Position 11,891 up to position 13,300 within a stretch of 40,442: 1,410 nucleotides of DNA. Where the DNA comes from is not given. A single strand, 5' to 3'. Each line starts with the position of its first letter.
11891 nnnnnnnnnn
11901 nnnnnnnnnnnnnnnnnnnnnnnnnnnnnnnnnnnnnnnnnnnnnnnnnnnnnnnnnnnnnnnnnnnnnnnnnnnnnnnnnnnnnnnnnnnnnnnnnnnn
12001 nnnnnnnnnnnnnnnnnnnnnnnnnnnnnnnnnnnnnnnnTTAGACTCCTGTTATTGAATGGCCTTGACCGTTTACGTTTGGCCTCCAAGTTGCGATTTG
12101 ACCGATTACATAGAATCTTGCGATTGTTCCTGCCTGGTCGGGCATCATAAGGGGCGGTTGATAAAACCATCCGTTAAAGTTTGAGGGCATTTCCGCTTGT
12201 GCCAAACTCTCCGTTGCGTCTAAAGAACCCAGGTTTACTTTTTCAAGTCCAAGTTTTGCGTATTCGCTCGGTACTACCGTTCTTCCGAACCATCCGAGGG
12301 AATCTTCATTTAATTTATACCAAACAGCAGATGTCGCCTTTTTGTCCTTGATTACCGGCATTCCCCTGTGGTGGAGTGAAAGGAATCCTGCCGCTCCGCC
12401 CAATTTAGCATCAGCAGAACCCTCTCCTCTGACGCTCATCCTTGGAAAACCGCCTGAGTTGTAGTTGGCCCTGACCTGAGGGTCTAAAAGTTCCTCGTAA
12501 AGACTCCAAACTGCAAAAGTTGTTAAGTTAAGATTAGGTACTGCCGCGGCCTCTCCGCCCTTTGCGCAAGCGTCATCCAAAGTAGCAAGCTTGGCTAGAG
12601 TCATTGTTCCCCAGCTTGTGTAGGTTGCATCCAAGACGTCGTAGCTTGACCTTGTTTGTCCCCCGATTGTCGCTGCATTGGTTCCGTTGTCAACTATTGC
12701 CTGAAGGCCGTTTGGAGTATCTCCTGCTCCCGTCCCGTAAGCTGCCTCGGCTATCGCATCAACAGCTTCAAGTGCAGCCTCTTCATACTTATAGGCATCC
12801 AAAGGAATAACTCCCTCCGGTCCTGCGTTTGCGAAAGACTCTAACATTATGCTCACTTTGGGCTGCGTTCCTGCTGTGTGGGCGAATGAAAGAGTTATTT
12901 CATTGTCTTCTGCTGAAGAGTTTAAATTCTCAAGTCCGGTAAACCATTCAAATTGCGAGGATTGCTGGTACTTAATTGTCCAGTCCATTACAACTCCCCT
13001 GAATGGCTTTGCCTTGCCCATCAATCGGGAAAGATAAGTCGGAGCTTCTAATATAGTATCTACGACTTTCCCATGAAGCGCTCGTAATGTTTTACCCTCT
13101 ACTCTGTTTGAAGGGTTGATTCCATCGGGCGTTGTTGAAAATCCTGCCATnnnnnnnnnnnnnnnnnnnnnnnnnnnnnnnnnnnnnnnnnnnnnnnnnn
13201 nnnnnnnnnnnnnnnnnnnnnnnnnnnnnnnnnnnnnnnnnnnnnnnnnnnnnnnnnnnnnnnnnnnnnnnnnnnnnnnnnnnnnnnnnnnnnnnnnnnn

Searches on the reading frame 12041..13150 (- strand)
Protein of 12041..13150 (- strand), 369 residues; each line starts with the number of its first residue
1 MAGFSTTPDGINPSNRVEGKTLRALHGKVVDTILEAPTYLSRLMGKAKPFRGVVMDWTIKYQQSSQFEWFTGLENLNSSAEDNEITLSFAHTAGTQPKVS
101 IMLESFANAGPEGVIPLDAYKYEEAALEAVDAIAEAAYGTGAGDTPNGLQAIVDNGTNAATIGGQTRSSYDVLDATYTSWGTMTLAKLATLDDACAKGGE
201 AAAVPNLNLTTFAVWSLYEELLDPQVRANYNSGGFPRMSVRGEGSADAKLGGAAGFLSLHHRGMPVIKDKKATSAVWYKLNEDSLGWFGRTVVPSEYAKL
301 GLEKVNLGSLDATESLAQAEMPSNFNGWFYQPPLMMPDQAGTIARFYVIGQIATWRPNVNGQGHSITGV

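Call 40: search_dna_similar(query=window:12041-13150:-, collection=phages, mode=protein, max_rows=15)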
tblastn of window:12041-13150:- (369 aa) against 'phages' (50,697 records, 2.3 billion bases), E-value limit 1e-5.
Records with a match: 2; places in all: 2; records where one place covers at least 80% of the query: 2.
Best place of each record, by identity: <60% 2.
By first word of the organism name: Caudoviricetes 1; TM7 1.
By host as written in the record: - 1; candidate division TM7 DolZOral124_TM7_55_12 1.
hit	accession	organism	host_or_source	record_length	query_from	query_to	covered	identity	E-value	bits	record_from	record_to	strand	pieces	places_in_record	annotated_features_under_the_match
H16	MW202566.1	Caudoviricetes sp.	Manatee Spring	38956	16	369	96%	32.4%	1e-38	152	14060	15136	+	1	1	hypothetical protein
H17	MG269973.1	TM7 phage DolZOral124_53_65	candidate division TM7 ...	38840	14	369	96%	28.5%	6e-25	112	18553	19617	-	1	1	homeodomain-like protein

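Call 58: find_homologous_proteins(query=window:12041-13150:-)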
Query window:12041-13150:- (369 aa): 430 proteins with E <= 0.001 among 8000 candidates; the best 120 are listed.
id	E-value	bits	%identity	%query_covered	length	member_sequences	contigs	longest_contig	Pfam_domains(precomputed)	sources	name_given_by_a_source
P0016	8.7e-230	780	93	100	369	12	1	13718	-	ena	-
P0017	3.6e-221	752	91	100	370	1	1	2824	-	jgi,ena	jgi:hypothetical protein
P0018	6.4e-214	728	88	100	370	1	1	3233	-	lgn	-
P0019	2.9e-210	716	84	100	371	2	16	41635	-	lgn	-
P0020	8.5e-200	681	82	100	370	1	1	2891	-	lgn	-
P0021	2.8e-198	677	78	100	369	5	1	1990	-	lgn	-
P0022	2.5e-197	673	81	100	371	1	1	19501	-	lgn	-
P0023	1.0e-194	665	80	100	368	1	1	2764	-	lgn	-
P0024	2.2e-189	647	77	98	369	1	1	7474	-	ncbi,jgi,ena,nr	ncbi:hypothetical protein KKE60_04885 [Patescibacteria group bacterium]|nr:hypothetical protein [Pat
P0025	1.3e-188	645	78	98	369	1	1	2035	-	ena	-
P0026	1.6e-188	644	78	100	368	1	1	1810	-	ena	-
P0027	8.9e-188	642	77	100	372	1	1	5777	-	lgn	-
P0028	8.0e-186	636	77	98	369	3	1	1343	-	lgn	-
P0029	6.0e-185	633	76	100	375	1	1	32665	-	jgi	-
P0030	2.7e-183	627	75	100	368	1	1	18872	-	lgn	-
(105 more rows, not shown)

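Call 59: find_encoding_contigs(protein=P0019, flank=10000, max_places=1)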
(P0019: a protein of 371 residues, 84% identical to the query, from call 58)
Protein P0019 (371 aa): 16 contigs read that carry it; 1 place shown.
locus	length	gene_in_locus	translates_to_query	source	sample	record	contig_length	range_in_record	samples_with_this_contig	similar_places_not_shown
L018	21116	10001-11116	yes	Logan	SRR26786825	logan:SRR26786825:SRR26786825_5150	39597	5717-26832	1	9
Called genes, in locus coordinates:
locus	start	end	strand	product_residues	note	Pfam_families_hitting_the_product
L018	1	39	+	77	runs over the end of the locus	-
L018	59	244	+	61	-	-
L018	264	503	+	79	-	-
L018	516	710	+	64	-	-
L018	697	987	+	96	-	-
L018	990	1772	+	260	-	-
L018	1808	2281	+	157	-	-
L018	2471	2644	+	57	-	-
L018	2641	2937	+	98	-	-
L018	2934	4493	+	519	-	PF00118:Cpn60_TCP1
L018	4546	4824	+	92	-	-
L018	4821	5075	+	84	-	-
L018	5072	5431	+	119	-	PF16677:GP3_package (weak)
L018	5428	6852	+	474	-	-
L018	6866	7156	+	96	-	-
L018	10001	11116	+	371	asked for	-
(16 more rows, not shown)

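Call 60: find_encoding_contigs(protein=P0016, flank=10000, max_places=1)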
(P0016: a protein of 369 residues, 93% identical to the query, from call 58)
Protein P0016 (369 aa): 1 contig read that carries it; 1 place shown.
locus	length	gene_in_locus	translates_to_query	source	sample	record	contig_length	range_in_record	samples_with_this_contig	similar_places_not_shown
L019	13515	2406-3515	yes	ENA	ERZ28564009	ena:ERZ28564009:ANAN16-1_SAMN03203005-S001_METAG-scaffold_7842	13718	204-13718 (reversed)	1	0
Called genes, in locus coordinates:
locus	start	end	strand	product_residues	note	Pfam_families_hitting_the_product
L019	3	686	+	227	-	?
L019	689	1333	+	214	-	-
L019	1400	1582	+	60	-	-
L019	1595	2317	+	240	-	-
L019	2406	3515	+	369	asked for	-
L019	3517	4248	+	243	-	-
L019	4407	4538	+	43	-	-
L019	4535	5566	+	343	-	-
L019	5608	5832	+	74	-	-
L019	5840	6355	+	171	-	-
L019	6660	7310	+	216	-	-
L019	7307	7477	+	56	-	-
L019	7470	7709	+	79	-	-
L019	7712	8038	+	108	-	-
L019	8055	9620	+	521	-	-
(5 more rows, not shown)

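Call 67: find_related_loci(query=A3, collection=viral_contigs, flank=2500)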
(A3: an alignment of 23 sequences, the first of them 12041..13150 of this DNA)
Query A3 (369 aa) in viral_contigs; peptide patterns used: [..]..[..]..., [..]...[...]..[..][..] (x = any residue, [..] = any of these).
106 stretches matched a pattern; 42 encode a relative of the query (tblastn E <= 1e-3); 42 distinct loci.
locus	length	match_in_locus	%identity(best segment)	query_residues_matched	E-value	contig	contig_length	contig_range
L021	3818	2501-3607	93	1-369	0e+0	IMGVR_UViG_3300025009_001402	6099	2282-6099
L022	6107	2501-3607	93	1-369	0e+0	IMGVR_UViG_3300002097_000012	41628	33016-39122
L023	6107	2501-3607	76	1-369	0e+0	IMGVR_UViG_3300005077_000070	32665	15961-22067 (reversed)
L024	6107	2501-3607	72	1-369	9e-179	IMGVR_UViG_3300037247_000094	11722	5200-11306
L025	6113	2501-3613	67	1-369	2e-171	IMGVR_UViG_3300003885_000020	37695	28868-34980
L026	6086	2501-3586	68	9-369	5e-161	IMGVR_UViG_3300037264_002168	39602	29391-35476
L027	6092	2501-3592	66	9-369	1e-155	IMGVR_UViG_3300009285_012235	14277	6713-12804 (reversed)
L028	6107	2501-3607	62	9-369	1e-150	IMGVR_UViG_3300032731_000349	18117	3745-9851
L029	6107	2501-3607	62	9-369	1e-150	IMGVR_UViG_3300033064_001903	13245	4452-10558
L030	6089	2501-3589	63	9-369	2e-146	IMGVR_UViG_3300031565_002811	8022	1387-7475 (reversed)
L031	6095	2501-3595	54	9-369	6e-120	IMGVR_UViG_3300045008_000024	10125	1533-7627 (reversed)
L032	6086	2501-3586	54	9-369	9e-117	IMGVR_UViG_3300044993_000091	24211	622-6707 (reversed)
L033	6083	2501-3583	52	9-369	1e-114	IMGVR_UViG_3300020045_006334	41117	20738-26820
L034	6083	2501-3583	51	9-369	4e-113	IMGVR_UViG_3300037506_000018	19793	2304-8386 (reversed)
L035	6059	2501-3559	52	14-369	7e-112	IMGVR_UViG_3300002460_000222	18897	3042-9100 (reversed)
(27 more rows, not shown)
